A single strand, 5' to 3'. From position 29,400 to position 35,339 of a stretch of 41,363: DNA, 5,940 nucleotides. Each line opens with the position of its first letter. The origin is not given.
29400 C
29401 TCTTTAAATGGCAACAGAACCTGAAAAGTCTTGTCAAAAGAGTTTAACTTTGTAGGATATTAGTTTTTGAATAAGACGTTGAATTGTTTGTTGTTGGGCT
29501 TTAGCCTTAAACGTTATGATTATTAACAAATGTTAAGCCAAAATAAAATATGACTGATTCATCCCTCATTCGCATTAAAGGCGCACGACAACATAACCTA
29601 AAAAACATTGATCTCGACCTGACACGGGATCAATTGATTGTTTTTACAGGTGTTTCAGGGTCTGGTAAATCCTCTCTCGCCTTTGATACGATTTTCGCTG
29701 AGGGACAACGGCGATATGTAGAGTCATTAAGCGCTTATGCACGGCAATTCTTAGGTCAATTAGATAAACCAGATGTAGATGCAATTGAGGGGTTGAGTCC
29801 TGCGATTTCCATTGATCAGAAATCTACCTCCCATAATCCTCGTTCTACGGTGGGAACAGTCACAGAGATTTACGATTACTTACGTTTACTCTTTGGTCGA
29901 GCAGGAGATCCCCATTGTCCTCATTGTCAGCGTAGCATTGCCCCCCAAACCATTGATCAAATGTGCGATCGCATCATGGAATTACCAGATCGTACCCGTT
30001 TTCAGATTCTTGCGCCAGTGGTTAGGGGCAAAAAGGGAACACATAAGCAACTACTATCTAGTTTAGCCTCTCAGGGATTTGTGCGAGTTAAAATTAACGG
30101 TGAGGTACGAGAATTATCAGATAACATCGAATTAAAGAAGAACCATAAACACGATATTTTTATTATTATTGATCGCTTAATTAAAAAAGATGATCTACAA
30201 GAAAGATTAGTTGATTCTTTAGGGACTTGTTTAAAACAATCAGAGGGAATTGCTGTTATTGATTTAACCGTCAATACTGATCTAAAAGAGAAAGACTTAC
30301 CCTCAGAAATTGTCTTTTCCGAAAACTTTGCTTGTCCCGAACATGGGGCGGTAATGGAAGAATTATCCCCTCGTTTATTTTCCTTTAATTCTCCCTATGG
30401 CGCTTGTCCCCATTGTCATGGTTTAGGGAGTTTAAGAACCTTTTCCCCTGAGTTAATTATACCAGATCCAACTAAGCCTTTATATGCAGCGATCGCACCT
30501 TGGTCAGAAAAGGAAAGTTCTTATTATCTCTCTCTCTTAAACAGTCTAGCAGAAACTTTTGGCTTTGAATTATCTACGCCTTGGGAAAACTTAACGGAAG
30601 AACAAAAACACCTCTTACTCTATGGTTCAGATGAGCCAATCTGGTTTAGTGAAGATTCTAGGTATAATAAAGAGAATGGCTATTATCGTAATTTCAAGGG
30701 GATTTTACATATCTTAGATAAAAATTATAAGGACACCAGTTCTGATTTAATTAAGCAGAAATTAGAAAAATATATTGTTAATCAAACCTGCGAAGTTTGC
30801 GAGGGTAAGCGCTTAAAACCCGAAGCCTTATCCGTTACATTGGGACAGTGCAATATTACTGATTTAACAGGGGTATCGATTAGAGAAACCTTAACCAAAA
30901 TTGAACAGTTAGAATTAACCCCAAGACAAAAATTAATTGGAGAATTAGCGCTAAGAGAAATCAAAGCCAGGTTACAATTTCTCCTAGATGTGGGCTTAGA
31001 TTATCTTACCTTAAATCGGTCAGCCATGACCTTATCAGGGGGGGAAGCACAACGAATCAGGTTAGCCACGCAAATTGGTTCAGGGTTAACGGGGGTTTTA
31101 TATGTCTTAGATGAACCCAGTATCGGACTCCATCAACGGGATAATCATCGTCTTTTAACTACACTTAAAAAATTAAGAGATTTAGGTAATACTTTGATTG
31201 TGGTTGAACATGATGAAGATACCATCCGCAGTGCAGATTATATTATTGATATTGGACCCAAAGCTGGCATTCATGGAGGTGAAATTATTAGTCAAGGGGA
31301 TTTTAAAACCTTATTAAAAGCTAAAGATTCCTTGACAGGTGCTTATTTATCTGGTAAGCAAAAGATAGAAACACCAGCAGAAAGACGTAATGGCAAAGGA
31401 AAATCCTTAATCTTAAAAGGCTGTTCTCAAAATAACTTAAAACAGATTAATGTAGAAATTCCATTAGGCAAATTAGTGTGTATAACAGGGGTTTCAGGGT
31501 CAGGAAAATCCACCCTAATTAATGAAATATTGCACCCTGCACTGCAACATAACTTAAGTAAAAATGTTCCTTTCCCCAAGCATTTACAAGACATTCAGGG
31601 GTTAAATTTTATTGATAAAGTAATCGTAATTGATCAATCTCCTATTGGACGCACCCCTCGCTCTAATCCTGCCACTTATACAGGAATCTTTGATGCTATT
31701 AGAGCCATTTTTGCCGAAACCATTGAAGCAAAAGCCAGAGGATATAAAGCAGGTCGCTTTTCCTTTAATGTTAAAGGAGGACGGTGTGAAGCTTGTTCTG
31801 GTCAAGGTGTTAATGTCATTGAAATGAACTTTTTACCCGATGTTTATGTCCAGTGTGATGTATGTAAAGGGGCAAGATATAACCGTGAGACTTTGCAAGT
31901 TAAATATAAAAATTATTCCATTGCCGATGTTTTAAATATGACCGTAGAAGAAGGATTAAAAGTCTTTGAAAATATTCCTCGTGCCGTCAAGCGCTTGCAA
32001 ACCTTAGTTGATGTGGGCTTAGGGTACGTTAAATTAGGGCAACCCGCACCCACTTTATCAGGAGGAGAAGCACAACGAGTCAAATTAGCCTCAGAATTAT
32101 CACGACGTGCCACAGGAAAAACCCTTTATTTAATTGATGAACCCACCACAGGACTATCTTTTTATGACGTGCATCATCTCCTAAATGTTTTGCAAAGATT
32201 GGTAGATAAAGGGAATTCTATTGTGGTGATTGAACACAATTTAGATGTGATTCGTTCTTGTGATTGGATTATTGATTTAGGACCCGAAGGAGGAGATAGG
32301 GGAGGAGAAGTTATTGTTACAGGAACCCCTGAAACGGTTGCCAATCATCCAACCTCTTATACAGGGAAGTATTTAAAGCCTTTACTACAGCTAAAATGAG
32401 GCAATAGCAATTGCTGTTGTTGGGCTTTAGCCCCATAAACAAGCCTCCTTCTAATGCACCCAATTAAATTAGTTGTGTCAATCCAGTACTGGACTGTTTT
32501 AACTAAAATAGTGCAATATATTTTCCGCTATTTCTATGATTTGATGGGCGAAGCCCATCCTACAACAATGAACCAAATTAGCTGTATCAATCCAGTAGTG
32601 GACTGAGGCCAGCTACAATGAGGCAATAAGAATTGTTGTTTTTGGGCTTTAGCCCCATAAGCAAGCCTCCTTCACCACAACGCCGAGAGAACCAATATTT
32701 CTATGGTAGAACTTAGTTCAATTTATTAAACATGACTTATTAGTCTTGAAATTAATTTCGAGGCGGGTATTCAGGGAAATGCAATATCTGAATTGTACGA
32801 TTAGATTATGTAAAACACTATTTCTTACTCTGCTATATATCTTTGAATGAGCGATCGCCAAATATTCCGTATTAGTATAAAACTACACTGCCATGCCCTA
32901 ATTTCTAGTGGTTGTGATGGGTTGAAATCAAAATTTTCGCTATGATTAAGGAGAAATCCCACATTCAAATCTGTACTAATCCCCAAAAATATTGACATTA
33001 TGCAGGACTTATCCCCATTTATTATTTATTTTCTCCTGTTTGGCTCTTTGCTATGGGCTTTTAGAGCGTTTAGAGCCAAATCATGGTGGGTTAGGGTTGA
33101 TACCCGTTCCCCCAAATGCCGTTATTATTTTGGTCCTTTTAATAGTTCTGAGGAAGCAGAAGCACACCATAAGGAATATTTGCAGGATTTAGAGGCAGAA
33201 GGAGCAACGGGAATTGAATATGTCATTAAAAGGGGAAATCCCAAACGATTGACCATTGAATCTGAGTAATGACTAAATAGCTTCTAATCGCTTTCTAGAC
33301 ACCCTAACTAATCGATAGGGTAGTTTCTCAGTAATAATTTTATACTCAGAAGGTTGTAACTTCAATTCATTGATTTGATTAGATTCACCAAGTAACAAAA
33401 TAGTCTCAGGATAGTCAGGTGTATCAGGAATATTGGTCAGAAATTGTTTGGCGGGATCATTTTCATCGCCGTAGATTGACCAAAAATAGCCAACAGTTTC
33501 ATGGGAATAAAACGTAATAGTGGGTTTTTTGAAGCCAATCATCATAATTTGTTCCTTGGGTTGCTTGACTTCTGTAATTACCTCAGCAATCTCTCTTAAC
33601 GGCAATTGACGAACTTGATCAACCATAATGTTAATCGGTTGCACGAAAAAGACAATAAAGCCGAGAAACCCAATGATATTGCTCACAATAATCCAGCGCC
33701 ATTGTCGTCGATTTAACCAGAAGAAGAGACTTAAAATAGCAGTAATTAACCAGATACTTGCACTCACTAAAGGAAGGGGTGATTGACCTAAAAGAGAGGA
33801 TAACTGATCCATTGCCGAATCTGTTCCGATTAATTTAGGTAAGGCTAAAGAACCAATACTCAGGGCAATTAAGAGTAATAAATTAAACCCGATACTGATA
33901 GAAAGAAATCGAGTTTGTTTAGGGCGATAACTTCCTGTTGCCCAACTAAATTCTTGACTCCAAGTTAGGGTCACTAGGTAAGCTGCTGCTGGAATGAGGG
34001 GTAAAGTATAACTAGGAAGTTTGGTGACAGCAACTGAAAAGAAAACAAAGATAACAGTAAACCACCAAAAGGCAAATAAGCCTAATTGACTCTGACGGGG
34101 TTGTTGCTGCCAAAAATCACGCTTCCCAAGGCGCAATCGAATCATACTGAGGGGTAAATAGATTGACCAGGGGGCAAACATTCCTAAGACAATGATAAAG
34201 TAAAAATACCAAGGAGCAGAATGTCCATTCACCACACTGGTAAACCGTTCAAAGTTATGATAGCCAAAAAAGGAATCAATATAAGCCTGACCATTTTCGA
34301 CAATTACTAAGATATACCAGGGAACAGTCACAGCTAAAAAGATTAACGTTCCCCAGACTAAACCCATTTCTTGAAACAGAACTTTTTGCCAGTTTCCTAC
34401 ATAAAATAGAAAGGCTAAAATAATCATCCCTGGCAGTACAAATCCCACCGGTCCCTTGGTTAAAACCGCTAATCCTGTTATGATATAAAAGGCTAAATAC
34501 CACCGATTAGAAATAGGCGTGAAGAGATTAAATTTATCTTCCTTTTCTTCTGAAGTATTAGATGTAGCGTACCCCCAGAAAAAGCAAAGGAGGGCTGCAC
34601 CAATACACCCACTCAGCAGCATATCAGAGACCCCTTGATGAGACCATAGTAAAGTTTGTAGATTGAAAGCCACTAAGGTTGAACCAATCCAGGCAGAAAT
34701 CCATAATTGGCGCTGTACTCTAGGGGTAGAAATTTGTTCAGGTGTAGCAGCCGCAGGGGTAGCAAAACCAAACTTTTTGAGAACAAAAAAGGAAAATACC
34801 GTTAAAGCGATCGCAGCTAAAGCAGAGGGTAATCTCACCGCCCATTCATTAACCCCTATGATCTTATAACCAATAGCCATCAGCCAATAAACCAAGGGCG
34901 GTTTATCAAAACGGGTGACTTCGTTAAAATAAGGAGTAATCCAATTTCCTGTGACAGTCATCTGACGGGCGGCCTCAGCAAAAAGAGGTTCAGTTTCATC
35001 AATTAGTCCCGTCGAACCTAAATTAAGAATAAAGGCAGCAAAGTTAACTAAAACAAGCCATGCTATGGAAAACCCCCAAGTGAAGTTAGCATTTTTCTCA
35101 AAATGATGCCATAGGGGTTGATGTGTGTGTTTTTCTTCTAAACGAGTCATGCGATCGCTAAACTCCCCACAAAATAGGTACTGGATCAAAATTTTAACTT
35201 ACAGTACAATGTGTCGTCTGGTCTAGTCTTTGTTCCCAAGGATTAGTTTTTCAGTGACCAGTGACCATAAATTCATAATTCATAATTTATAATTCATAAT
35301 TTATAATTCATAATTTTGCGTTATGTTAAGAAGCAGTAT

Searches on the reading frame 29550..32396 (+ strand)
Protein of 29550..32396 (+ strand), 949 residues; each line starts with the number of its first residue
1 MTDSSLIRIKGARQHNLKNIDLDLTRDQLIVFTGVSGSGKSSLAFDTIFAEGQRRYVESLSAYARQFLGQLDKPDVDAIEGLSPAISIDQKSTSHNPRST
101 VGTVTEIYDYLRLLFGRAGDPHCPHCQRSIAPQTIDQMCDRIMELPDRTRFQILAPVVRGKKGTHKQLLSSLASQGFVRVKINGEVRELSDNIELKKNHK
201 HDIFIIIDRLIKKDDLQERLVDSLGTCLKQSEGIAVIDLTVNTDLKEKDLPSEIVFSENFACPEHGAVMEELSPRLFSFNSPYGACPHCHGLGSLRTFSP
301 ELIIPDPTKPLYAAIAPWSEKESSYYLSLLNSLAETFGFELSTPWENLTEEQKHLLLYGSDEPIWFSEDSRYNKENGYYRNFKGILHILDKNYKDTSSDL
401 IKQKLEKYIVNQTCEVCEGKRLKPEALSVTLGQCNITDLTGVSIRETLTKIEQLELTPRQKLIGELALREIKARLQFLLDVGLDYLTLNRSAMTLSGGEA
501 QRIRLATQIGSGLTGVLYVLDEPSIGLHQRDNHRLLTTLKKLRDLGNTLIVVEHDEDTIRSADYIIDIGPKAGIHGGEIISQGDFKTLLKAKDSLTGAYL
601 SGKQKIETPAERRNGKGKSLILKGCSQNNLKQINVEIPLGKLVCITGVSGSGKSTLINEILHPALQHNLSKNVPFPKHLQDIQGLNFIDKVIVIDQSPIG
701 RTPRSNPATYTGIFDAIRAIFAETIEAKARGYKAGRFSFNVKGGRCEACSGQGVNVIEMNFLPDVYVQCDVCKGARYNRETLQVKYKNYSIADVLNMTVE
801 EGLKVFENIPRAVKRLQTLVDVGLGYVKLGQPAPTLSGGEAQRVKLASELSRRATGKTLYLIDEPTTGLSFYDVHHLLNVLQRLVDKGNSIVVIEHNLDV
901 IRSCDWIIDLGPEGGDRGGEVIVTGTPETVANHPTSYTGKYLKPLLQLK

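Call 17: search_protein_families(library=pfam, proteins=[window:29550-32396:+], max_evalue=0.001)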
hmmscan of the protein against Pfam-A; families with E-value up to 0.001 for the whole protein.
window:29550-32396:+ (949 aa): 18 families
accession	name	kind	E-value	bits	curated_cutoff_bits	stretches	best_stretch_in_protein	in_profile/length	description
PF17760.6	UvrA_inter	-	1.1e-35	122.3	23.3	1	133-238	1-106/109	UvrA interaction domain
PF17755.6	UvrA_DNA-bind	-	8.6e-32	110.2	23.2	1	300-407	2-110/110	UvrA DNA-binding domain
PF00005.33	ABC_tran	-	4e-20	73.2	25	1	630-661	1-32/137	ABC transporter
PF02463.25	SMC_N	-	1.3e-10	41.6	40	0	631-907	14-208/220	RecF/RecN/SMC N terminal domain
PF13191.12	AAA_16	-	3.7e-08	34.5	32.6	0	640-667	24-51/167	AAA ATPase domain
PF03193.22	RsgA_GTPase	-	6.3e-08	33.1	30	0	622-662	89-128/174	RsgA GTPase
PF13555.12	AAA_29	-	8.7e-08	32.2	27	0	637-663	19-48/61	P-loop containing region of AAA domain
PF13304.12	AAA_21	-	5.7e-07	30.3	27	0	835-886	237-288/304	AAA domain, putative AbiEii toxin, Type IV TA system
PF13476.12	AAA_23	-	1.9e-06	29.1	27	0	7-43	2-35/201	AAA domain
PF20720.3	nSTAND3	-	3e-06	27.4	27.2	0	641-679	18-54/155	Novel STAND NTPase 3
PF20703.3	nSTAND1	-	7.6e-06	26.2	27.1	0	13-44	19-50/379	Novel STAND NTPase 1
PF13401.12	AAA_22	-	3.6e-05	24.5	27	0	642-667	7-32/130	AAA domain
PF05729.18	NACHT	-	7e-05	23.2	26.7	0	642-683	2-46/167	NACHT domain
PF01443.25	Viral_helicase1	-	0.00014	22.2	21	0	645-667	3-24/228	Viral superfamily 1 RNA helicase core domain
PF13238.12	AAA_18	-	0.00026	21.9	29.4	0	643-660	1-18/128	AAA domain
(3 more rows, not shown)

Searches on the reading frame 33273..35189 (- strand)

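Call 17: search_protein_families(library=pfam, proteins=[window:33273-35189:-], max_evalue=0.001)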
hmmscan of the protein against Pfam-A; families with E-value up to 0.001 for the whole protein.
window:33273-35189:- (638 aa): 1 family
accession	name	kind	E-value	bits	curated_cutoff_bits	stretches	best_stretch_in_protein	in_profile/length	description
PF13231.12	PMT_2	-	2.4e-09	38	26.1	1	95-139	1-45/160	Dolichyl-phosphate-mannose-protein mannosyltransferase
